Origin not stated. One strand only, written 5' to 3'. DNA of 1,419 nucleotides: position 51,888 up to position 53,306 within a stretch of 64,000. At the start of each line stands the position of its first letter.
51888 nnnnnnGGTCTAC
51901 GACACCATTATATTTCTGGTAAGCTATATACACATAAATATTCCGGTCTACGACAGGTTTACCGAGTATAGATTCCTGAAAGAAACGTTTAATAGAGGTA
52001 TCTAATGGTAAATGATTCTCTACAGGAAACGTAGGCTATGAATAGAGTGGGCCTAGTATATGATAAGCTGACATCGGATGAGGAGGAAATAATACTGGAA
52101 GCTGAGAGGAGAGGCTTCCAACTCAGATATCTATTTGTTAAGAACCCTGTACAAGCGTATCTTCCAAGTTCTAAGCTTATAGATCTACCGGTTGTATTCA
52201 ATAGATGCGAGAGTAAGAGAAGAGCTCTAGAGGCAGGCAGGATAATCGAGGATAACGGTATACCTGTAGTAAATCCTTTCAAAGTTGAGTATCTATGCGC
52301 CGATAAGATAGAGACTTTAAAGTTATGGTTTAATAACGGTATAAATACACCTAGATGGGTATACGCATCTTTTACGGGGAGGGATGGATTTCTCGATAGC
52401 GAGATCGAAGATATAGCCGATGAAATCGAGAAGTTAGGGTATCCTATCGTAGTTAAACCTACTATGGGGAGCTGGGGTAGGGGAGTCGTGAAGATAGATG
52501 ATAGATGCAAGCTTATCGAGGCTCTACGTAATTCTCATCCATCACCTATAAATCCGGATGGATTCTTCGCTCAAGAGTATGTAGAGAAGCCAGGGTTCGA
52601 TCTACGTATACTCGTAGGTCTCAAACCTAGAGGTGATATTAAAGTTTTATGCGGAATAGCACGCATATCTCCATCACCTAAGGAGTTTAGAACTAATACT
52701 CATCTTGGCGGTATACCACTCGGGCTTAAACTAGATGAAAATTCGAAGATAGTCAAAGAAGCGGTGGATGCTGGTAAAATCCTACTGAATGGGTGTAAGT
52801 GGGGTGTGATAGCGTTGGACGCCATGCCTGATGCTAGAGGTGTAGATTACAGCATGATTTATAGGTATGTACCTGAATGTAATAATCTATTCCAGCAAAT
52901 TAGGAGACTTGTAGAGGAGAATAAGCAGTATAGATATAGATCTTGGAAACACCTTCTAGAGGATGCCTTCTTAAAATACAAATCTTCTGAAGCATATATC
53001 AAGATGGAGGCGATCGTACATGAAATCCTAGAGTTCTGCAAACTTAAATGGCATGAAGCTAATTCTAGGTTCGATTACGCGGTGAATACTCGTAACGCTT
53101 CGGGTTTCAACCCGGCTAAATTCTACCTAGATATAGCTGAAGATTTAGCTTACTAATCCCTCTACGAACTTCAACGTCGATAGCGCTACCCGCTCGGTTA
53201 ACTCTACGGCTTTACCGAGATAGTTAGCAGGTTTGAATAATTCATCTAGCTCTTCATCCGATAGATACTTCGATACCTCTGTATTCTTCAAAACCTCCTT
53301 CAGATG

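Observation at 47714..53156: Tetrahydromethanopterin-biosynthesis-like gene cluster, together with an MtrH-like gene 17 kb away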

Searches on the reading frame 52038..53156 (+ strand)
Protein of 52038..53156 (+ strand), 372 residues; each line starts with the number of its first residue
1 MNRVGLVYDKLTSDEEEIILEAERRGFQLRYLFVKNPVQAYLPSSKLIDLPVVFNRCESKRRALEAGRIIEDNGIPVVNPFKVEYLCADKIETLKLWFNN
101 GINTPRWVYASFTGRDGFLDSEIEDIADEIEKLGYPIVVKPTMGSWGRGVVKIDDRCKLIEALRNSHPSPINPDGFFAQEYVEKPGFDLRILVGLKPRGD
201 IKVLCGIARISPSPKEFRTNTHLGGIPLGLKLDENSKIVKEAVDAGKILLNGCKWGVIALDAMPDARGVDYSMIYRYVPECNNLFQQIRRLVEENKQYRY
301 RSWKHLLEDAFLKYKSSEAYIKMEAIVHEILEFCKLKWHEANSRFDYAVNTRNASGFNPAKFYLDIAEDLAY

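Call 3: search_protein_families(library=pfam, proteins=[window:52038-53156:+], max_evalue=0.01)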
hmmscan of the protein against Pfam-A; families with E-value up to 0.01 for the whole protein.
window:52038-53156:+ (372 aa): 8 families
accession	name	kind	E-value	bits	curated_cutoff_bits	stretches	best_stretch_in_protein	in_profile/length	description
PF22626.3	LysX_preATP_grasp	-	3.1e-10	40.5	27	1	4-83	1-81/84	LysX preATP-grasp domain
PF08443.16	RimK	-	3.7e-08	33.6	21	1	89-237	3-132/188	RimK-like ATP-grasp domain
PF14397.11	ATPgrasp_ST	-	1.2e-06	28.3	31.4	1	77-226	9-172/278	Sugar-transfer associated ATP-grasp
PF02955.21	GSH-S_ATP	-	0.00047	20.1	23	1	124-242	22-134/175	Prokaryotic glutathione synthetase, ATP-grasp domain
PF07478.18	Dala_Dala_lig_C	-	0.0023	17.9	24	1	96-165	1-67/204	D-ala D-ala ligase C-terminus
PF02222.28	ATP-grasp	-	0.0034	17.5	27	1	123-165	19-62/179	ATP-grasp domain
PF14398.11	ATPgrasp_YheCD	-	0.0035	17.1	26.8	0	136-157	50-71/255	YheC/D like ATP-grasp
PF02786.22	CPSase_L_D2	-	0.0056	16.7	19.8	1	121-167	25-71/211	Carbamoyl-phosphate synthase L chain, ATP binding domain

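Call 4: search_protein_families(library=ncbifam, proteins=[window:52038-53156:+], max_evalue=0.01)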
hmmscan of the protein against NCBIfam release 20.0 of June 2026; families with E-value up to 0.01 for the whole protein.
window:52038-53156:+ (372 aa): 27 families (the best 25 are shown)
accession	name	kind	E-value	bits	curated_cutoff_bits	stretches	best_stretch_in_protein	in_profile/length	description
TIGR02144.1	LysX_arch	equivalog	2e-35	122.3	275.6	1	4-237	1-218/281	lysine biosynthesis protein LysX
TIGR00768.1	rimK_fam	subfamily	3.2e-33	115.3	143.4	1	4-237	2-219/276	RimK family alpha-L-glutamate ligase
TIGR04443.1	F420_CofF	equivalog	1.8e-09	37.1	300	1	69-237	72-223/283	coenzyme gamma-F420-2:alpha-L-glutamate ligase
NF040720.1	MptN_Meth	equivalog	2.3e-09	36.8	350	1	68-240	80-236/291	tetrahydromethanopterin:alpha-L-glutamate ligase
NF009403.0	PRK12767.1-2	equivalog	1.6e-06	27.5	286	1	84-171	102-179/342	carbamoyl phosphate synthase-like protein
NF009402.0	PRK12767.1-1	equivalog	8.5e-06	24.8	218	1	70-160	96-174/329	carbamoyl phosphate synthase-like protein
TIGR02068.2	cya_phycin_syn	equivalog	1.9e-05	22.9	850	1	121-166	235-281/862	cyanophycin synthetase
NF002378.0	PRK01372.1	subfamily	2.2e-05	23.3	243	1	86-166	97-166/305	D-alanine--D-alanine ligase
NF002563.0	PRK02186.1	subfamily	2.4e-05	22.8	625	1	68-192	87-198/890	argininosuccinate lyase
NF000091.3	D_ala_D_ser_VanG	exception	3e-05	23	495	1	70-166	115-205/344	D-alanine--D-serine ligase VanG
NF009404.0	PRK12767.1-3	equivalog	3.2e-05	23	316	1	48-159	70-171/344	carbamoyl phosphate synthase-like protein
NF010623.0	PRK14016.1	subfamily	3.2e-05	22.3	877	1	122-165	237-281/871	cyanophycin synthetase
NF009405.0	PRK12767.1-4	equivalog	4.3e-05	22.7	390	1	77-165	100-175/320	carbamoyl phosphate synthase-like protein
NF005525.0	PRK07178.1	equivalog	9.9e-05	21.2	768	1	32-162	50-179/471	acetyl-CoA carboxylase biotin carboxylase subunit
NF053643.1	Ddl_archaea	equivalog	0.00015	20.9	500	1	69-161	85-166/367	putative pseudomurein biosynthesis ATP-grasp protein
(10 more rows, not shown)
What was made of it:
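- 52038..53156 (+): Long-form LysX/RimK-family ATP-grasp ligase with an insertion of about 75 aa between the two Mg-binding motifs (ALDAMP ... HEANSRF). Attached to the MFR cluster; substrate unknown. LysX 122 bits (cut-off 276), rimK_fam 115 bits (cut-off 143), MptN 37 bits (cut-off 350), CofF 37 bits (call 4).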

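Call 22: search_solved_structures(query=window:52038-53156:+, max_evalue=0.001, show_alignments=1)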
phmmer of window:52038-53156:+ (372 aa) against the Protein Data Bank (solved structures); distinct sequences matched with E-value up to 0.001: 13.
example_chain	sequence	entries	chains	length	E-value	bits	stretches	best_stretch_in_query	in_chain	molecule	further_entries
3vpd_A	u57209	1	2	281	1.5e-21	80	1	5-269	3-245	Ribosomal protein S6 modification protein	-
1uc8_A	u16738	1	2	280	1e-17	67.3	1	5-269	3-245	lysine biosynthesis enzyme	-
1uc9_A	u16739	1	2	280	2.1e-17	66.3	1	5-269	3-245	lysine biosynthesis enzyme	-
5k2m_A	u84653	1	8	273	4.9e-15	58.5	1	3-193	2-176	RimK-related lysine biosynthesis protein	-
3vpb_A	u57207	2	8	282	1.3e-14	57.2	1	3-238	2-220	Putative acetylornithine deacetylase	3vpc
3vot_A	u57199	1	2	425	8.1e-07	31.5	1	80-245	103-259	L-amino acid ligase, BL00235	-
7kct_A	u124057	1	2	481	4.2e-05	25.8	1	30-186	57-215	2-oxoglutarate carboxylase small subunit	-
7kbl_A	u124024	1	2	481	4.2e-05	25.8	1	30-186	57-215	2-oxoglutarate carboxylase small subunit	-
3r23_A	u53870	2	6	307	4.3e-05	25.8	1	70-164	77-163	D-alanine--D-alanine ligase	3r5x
7kc7_A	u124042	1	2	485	5e-05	25.6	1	30-186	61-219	2-oxoglutarate carboxylase small subunit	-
7qyr_A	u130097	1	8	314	0.00017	23.8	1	89-238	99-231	Probable alpha-L-glutamate ligase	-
7qys_A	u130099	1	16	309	0.00064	22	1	89-238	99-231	Probable alpha-L-glutamate ligase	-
4mv1_A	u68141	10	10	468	0.00072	21.8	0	71-192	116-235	Biotin carboxylase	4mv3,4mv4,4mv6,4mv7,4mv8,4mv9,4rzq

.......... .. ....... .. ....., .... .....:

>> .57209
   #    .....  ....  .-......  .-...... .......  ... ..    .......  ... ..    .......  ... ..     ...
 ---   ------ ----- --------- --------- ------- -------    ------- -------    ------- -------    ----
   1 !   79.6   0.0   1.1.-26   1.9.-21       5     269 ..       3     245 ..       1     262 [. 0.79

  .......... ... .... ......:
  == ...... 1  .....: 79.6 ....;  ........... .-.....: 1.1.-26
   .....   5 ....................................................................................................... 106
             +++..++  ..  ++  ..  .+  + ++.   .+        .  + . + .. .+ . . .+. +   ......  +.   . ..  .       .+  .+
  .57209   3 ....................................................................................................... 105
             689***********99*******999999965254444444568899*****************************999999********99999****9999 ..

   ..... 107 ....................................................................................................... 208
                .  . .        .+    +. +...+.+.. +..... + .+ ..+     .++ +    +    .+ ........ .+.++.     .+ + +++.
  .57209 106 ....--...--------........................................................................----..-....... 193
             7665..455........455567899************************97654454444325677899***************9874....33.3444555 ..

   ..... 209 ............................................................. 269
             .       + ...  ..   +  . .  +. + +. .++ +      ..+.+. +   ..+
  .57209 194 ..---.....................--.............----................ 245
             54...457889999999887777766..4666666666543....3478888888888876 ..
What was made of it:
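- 52038..53156 (+): PDB top hits are LysX/ArgX-type chains (call 22).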

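Call 41: find_related_loci(query=A2, collection=metagenome_contigs, flank=8000)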
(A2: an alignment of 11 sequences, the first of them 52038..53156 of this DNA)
Query A2 (372 aa) in metagenome_contigs; peptide patterns used: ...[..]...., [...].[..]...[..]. (x = any residue, [..] = any of these).
322 stretches matched a pattern; 37 encode a relative of the query (tblastn E <= 1e-3); 37 distinct loci.
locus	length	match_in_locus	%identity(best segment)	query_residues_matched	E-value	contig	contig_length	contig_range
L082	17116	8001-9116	92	1-372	0e+0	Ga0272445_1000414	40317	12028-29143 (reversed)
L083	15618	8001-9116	97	1-372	0e+0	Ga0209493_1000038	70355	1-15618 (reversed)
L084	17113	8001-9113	78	1-371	0e+0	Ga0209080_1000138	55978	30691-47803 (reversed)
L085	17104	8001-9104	49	1-369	3e-115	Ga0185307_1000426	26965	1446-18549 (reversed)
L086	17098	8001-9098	49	1-367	1e-111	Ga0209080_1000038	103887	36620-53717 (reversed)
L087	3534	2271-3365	48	1-366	6e-112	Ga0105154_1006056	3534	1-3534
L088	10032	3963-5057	49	1-366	8e-110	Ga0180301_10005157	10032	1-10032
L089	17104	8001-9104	48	1-369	7e-108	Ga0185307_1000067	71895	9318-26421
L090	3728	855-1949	48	1-366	3e-109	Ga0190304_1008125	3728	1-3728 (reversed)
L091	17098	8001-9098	48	1-367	2e-109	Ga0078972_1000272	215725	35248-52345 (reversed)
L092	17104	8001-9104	49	1-369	1e-108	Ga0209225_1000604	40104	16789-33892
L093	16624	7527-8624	50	1-367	1e-113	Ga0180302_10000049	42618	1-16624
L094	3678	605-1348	29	3-274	3e-26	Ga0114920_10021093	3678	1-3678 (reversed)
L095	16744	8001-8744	32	4-269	4e-26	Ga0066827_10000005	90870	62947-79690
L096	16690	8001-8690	30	3-246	4e-25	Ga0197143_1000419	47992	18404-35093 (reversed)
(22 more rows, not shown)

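Call 47: search_protein_families(library=ncbifam, proteins=[L085:9530-10969:-, L085:11034-11459:-, L085:3613-4140:-, L085:9119-9496:-, L085:11572-13686:+, L085:13704-14807:+, L092:9186-10016:+, L092:6902-7696:+], max_evalue=0.00001)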
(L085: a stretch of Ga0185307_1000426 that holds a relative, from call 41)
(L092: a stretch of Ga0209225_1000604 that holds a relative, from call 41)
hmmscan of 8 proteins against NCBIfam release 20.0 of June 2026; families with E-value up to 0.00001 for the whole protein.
L085:9530-10969:- (479 aa): 26 families (the best 25 are shown)
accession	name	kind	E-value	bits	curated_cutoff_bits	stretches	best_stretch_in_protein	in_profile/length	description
NF002085.0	PRK00915.1-2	subfamily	1.4e-80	271.5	517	1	8-388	15-387/504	2-isopropylmalate synthase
TIGR02146.1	LysS_fung_arch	equivalog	1.2e-71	241.8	413.55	1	9-341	1-324/344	homocitrate synthase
TIGR02090.1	LEU1_arch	subfamily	1.4e-71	241.5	484.75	1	8-369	2-355/363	isopropylmalate/citramalate/homocitrate synthases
TIGR02660.1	nifV_homocitr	equivalog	1.7e-60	205.3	462.9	1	9-373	4-361/365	homocitrate synthase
NF041069.1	IPMS_Sufob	equivalog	7e-58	196.7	600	1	9-366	3-354/371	isopropylmalate synthase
NF002086.0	PRK00915.1-3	equivalog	1.1e-51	175.9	532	1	8-379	8-383/516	2-isopropylmalate synthase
TIGR00973.1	leuA_bact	equivalog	1.5e-51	175.4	598.7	1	9-323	4-320/494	2-isopropylmalate synthase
NF002088.0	PRK00915.1-5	equivalog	8.7e-48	163.1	697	1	8-321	5-320/514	2-isopropylmalate synthase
NF002084.0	PRK00915.1-1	equivalog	3.2e-42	144.8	748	1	9-323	7-323/523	2-isopropylmalate synthase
NF002087.0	PRK00915.1-4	equivalog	1.8e-40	138.9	729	1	9-321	9-323/516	2-isopropylmalate synthase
TIGR00977.1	citramal_synth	equivalog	1.1e-37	129.5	450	1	9-329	4-330/526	citramalate synthase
NF042434.1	IPMS_Lepto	equivalog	7.9e-27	94.2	500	1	7-306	6-307/374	2-isopropylmalate synthase LeuA2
NF042433.1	CitmalDyn_Leptosp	equivalog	3.4e-19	68.8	950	1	8-358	9-362/514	(R)-citramalate synthase CimA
NF002991.1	PRK03739.1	subfamily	1.9e-18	66.4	455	1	172-309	203-343/550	2-isopropylmalate synthase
NF006049.0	PRK08195.1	subfamily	1.7e-15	56.9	229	1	133-267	127-260/344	4-hyroxy-2-oxovalerate/4-hydroxy-2-oxopentanoic acid aldolase,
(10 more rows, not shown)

L085:11034-11459:- (141 aa): 9 families
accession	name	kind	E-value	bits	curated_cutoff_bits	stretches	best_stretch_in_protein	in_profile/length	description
NF040947.1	trans_reg_LysM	equivalog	1.7e-47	160.6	180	1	4-139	1-135/136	HTH-type transcriptional regulator LysM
NF040820.1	trans_reg_LrpA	equivalog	5e-21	75.1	250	1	4-137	2-137/141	HTH-type transcriptional regulator LrpA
NF008384.0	PRK11179.1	equivalog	1.3e-16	60.8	227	1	2-138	5-144/153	transcriptional regulator AsnC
NF053758.1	ChrTpTrnRegChrS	equivalog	1.5e-16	60.6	250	1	2-137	10-147/158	chromate efflux transcriptional regulator ChrS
NF041395.1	TranRegLrpA1_Halo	equivalog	1.3e-13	51.2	250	1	7-132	6-133/142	HTH-type transcriptional regulator LrpA1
NF008370.0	PRK11169.1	equivalog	6.4e-13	48.7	233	1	3-139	11-152/164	leucine-responsive transcriptional regulator Lrp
NF041396.1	TranRegLrp_Halo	equivalog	6.9e-13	48.7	190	1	5-139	4-139/149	HTH-type transcriptional regulator Lrp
NF040707.3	Siroheme_Dcarb_AhbB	equivalog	2.7e-06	27.2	125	1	22-138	15-137/146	siroheme decarboxylase subunit beta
NF040708.3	Siroheme_Dcarb_AhbA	equivalog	6.3e-06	26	140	1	22-137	18-133/144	siroheme decarboxylase subunit alpha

L085:3613-4140:- (175 aa): 1 family
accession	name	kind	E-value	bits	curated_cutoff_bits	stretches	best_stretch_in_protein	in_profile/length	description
NF041008.1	cell_div_CdvB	equivalog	1.4e-06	28.2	370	1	26-94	37-105/260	cell division protein CdvB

L085:9119-9496:- (125 aa): 1 family
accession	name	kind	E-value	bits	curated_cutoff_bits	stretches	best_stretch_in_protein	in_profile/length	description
TIGR03330.1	SAM_DCase_Bsu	equivalog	1.1e-07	32.2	75.65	1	63-118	50-106/112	adenosylmethionine decarboxylase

L085:11572-13686:+ (704 aa): 10 families
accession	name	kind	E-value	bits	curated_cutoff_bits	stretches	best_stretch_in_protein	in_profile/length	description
NF045493.1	HydDutCoALig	equivalog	1.6e-216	721.1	1300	1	8-701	5-698/698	4-hydroxybutyrate--CoA ligase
TIGR02717.1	AcCoA-syn-alpha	equivalog_domain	5.4e-182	605.4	567.15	1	6-451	1-446/447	acetate--CoA ligase alpha subunit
NF045494.1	AcCoALig_Archglob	equivalog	4.4e-179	597.1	1200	2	2-453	214-664/665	acetate--CoA ligase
NF045492.1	HydPropCoALig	equivalog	3e-156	521.7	1300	2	6-449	248-694/700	3-hydroxypropionate--CoA ligase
TIGR01019.1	sucCoAalpha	subfamily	3.1e-13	49.8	353.2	1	52-287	44-280/286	succinate--CoA ligase subunit alpha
NF004230.0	PRK05678.1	equivalog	1e-12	47.9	336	1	53-286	47-281/291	succinate--CoA ligase subunit alpha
TIGR01016.1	sucCoAbeta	subfamily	4.3e-12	45.7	375.55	1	490-701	5-218/386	succinate-CoA ligase subunit beta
NF001913.0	PRK00696.1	equivalog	1.6e-11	43.8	370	0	490-701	5-218/388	ADP-forming succinate--CoA ligase subunit beta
NF010647.0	PRK14046.1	equivalog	1.7e-07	30.7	604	0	329-383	267-318/392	malate--CoA ligase subunit beta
NF010623.0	PRK14016.1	subfamily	5.5e-06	24.8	877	1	493-578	218-298/871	cyanophycin synthetase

L085:13704-14807:+ (367 aa): 12 families
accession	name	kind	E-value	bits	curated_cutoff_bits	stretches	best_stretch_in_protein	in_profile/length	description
NF004167.0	PRK05632.1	equivalog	9.3e-41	140.2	418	1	8-363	5-374/708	phosphate acetyltransferase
NF038279.1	TF_CBS_SpxR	exception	2.4e-12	46.3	600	1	218-332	72-181/427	CBS-HotDog domain-containing transcription factor SpxR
NF011441.0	PRK14869.1-3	equivalog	2.3e-11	43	753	1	221-326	142-243/548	putative manganese-dependent inorganic diphosphatase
NF011445.0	PRK14869.2-1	equivalog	1.6e-10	40.1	483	1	224-324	144-244/548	putative manganese-dependent inorganic diphosphatase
NF011448.0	PRK14869.2-4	equivalog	1.1e-09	37.2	562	1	220-326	148-259/563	putative manganese-dependent inorganic diphosphatase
NF011440.0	PRK14869.1-2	equivalog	1.2e-09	37.4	746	1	222-326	140-238/541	putative manganese-dependent inorganic diphosphatase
NF011443.0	PRK14869.1-5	equivalog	1.3e-09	37.1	335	1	220-326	142-244/546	putative manganese-dependent inorganic diphosphatase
NF011447.0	PRK14869.2-3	equivalog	1.2e-08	34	522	1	218-326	129-242/540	putative manganese-dependent inorganic diphosphatase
TIGR00347.1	bioD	equivalog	1.3e-08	35.1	83.3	1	18-179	9-166/166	dethiobiotin synthase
NF011446.0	PRK14869.2-2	equivalog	2.6e-07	29.4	601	1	223-327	153-259/576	putative manganese-dependent inorganic diphosphatase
NF011444.0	PRK14869.1-6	equivalog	3.7e-06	25.8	1105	1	226-328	147-246/547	putative manganese-dependent inorganic diphosphatase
NF002204.1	PRK01077.1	equivalog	5.8e-06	25.5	254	0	99-217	67-185/420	cobyrinic acid a,c-diamide synthase CobB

L092:9186-10016:+ (276 aa): 8 families
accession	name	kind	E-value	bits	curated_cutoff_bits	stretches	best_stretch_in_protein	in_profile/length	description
NF009830.0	PRK13304.1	equivalog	3.7e-88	295.4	267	1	4-276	3-265/265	aspartate dehydrogenase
TIGR03855.1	NAD_NadX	equivalog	2e-74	249.9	206.55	1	29-273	2-228/229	aspartate dehydrogenase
NF009828.0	PRK13303.1-3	subfamily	1.3e-61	208.1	177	1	5-273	4-262/263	aspartate dehydrogenase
NF009829.0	PRK13303.1-4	subfamily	7.8e-58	195.9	184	1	5-275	3-244/245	aspartate dehydrogenase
NF009827.0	PRK13303.1-2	equivalog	8.3e-52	176.1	226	1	4-271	3-264/267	aspartate dehydrogenase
NF009825.0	PRK13302.1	equivalog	7.9e-51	173.1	253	1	4-276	8-271/271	aspartate dehydrogenase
NF009824.0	PRK13301.1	equivalog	9.2e-46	156.5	528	1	6-268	6-260/267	putative L-aspartate dehydrogenase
NF009826.0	PRK13303.1-1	equivalog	1.2e-45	156.1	479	1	3-268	10-267/273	aspartate dehydrogenase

L092:6902-7696:+ (264 aa): 5 families
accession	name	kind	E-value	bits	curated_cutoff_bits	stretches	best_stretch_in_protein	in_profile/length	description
NF041125.1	deph_CoA_kin_Thcocales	equivalog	6.6e-27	94.1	300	1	86-252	5-169/176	GTP-dependent dephospho-CoA kinase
NF002248.0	PRK01160.1-3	equivalog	9.2e-26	90.5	300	1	86-252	9-173/180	hypothetical protein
NF002246.0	PRK01160.1-1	equivalog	1.2e-25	90.1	324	1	86-252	7-171/178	hypothetical protein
NF002249.0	PRK01160.1-4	equivalog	1.2e-13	51.1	270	1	121-249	37-160/166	hypothetical protein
NF002247.0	PRK01160.1-2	equivalog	9.9e-13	48.4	339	1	121-250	35-159/165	hypothetical protein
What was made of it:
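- In the second clade it lies near a LysM-like regulator and a homocitrate/isopropylmalate-synthase-like gene (call 47). In the second clade a LysM-like regulator (161 bits) and a homocitrate/IPM-synthase-like gene lie two genes away (call 47).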

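Call 57: predict_structure(protein=window:52038-53156:+)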
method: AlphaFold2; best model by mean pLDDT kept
length: 372 residues; sequences in the alignment: 1
mean_pLDDT: 39.7   pTM: 0.30
mean pLDDT of the five models: 39.7, 36.8, 35.2, 34.0, 28.6
residues with pLDDT >= 90: 0; 70-90: 0; 50-70: 62; < 50: 310
segments of 3 or more residues with pLDDT < 50: 1-11, 26-58, 69-82, 86-91, 99-106, 113-124, 134-311, 318-336, 351-355, 359-372
pLDDT, mean of each block of 10 residues (from residue 1): 39 52 49 43 39 47 52 41 47 51 44 46 51 46 29 31 30 30 31 28 31 28 25 34 36 27 27 31 40 37 43 47 46 49 50 48 42 38
secondary structure, 60 per line:
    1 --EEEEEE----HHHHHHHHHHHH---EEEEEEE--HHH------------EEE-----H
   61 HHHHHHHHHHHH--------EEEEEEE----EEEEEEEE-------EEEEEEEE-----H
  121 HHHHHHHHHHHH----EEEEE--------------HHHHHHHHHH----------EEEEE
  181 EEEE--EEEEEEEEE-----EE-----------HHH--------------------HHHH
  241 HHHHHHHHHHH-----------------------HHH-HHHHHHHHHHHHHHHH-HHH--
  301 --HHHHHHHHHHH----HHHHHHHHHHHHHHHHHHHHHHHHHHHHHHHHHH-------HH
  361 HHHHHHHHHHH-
elements in order: E3-8 H13-24 E28-34 E52-54 H60-72 E81-87 E92-99 E107-114 H120-132 E137-141 H156-165 E176-184 E187-195 H237-251 H279-294 H303-313 H318-351 H359-371
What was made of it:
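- Tried and rejected: Single-sequence AlphaFold of the RimK-like protein (call 57). pLDDT was 39.7, which is unusable.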

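Call 58: search_protein_representatives(protein=window:52038-53156:+)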
Query: 372 residues. Proteins with E-value up to 0.001 (for the whole library): 521; up to 1e-10: 93; up to 1e-30: 7. The best 150 are listed.
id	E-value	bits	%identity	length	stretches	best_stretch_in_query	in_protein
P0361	5.6e-108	377.6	50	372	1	2-367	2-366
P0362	1.4e-100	353.3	49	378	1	3-368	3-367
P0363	2.4e-55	204.4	36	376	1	1-367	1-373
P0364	6.1e-43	163.6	36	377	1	3-366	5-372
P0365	1.2e-41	159.3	35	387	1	4-366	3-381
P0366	5.0e-39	150.7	31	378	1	4-367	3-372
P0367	1.2e-35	139.6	35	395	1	2-366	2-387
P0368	5.2e-26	107.9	35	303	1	82-369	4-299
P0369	1.2e-22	96.8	36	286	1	4-226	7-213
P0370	1.2e-20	90.2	33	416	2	4-237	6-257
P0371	1.7e-20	89.7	29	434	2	3-292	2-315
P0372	2.2e-20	89.3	34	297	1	3-245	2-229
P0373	5.9e-20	87.9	32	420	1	3-367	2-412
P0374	7.4e-20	87.6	35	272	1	44-253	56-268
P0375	1.5e-19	86.6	37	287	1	4-193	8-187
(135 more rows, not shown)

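Call 59: find_encoding_contigs(protein=P0363, flank=8000, max_places=3)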
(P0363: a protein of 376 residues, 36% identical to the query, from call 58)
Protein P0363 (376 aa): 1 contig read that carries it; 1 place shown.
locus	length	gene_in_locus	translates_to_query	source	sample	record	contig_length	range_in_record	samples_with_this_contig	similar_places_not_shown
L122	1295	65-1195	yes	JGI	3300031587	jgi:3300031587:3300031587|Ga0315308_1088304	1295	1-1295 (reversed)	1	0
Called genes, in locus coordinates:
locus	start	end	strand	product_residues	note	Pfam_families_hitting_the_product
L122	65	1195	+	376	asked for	PF22626:LysX_preATP_grasp (weak), PF08443:RimK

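Call 60: find_encoding_contigs(protein=P0365, flank=8000, max_places=3)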
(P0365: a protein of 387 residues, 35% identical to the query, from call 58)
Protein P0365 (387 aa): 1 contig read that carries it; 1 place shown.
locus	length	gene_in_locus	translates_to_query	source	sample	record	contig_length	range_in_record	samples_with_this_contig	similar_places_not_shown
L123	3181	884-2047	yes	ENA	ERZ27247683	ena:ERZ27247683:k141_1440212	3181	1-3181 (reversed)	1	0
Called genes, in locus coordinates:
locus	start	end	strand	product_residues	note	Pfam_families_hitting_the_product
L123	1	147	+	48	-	?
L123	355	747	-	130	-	-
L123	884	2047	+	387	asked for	PF22626:LysX_preATP_grasp (weak), PF08443:RimK (weak)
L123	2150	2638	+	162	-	-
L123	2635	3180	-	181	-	?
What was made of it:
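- Tried and rejected: Contexts of distant long-form ligases P0363 and P0365 (calls 59, 60).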
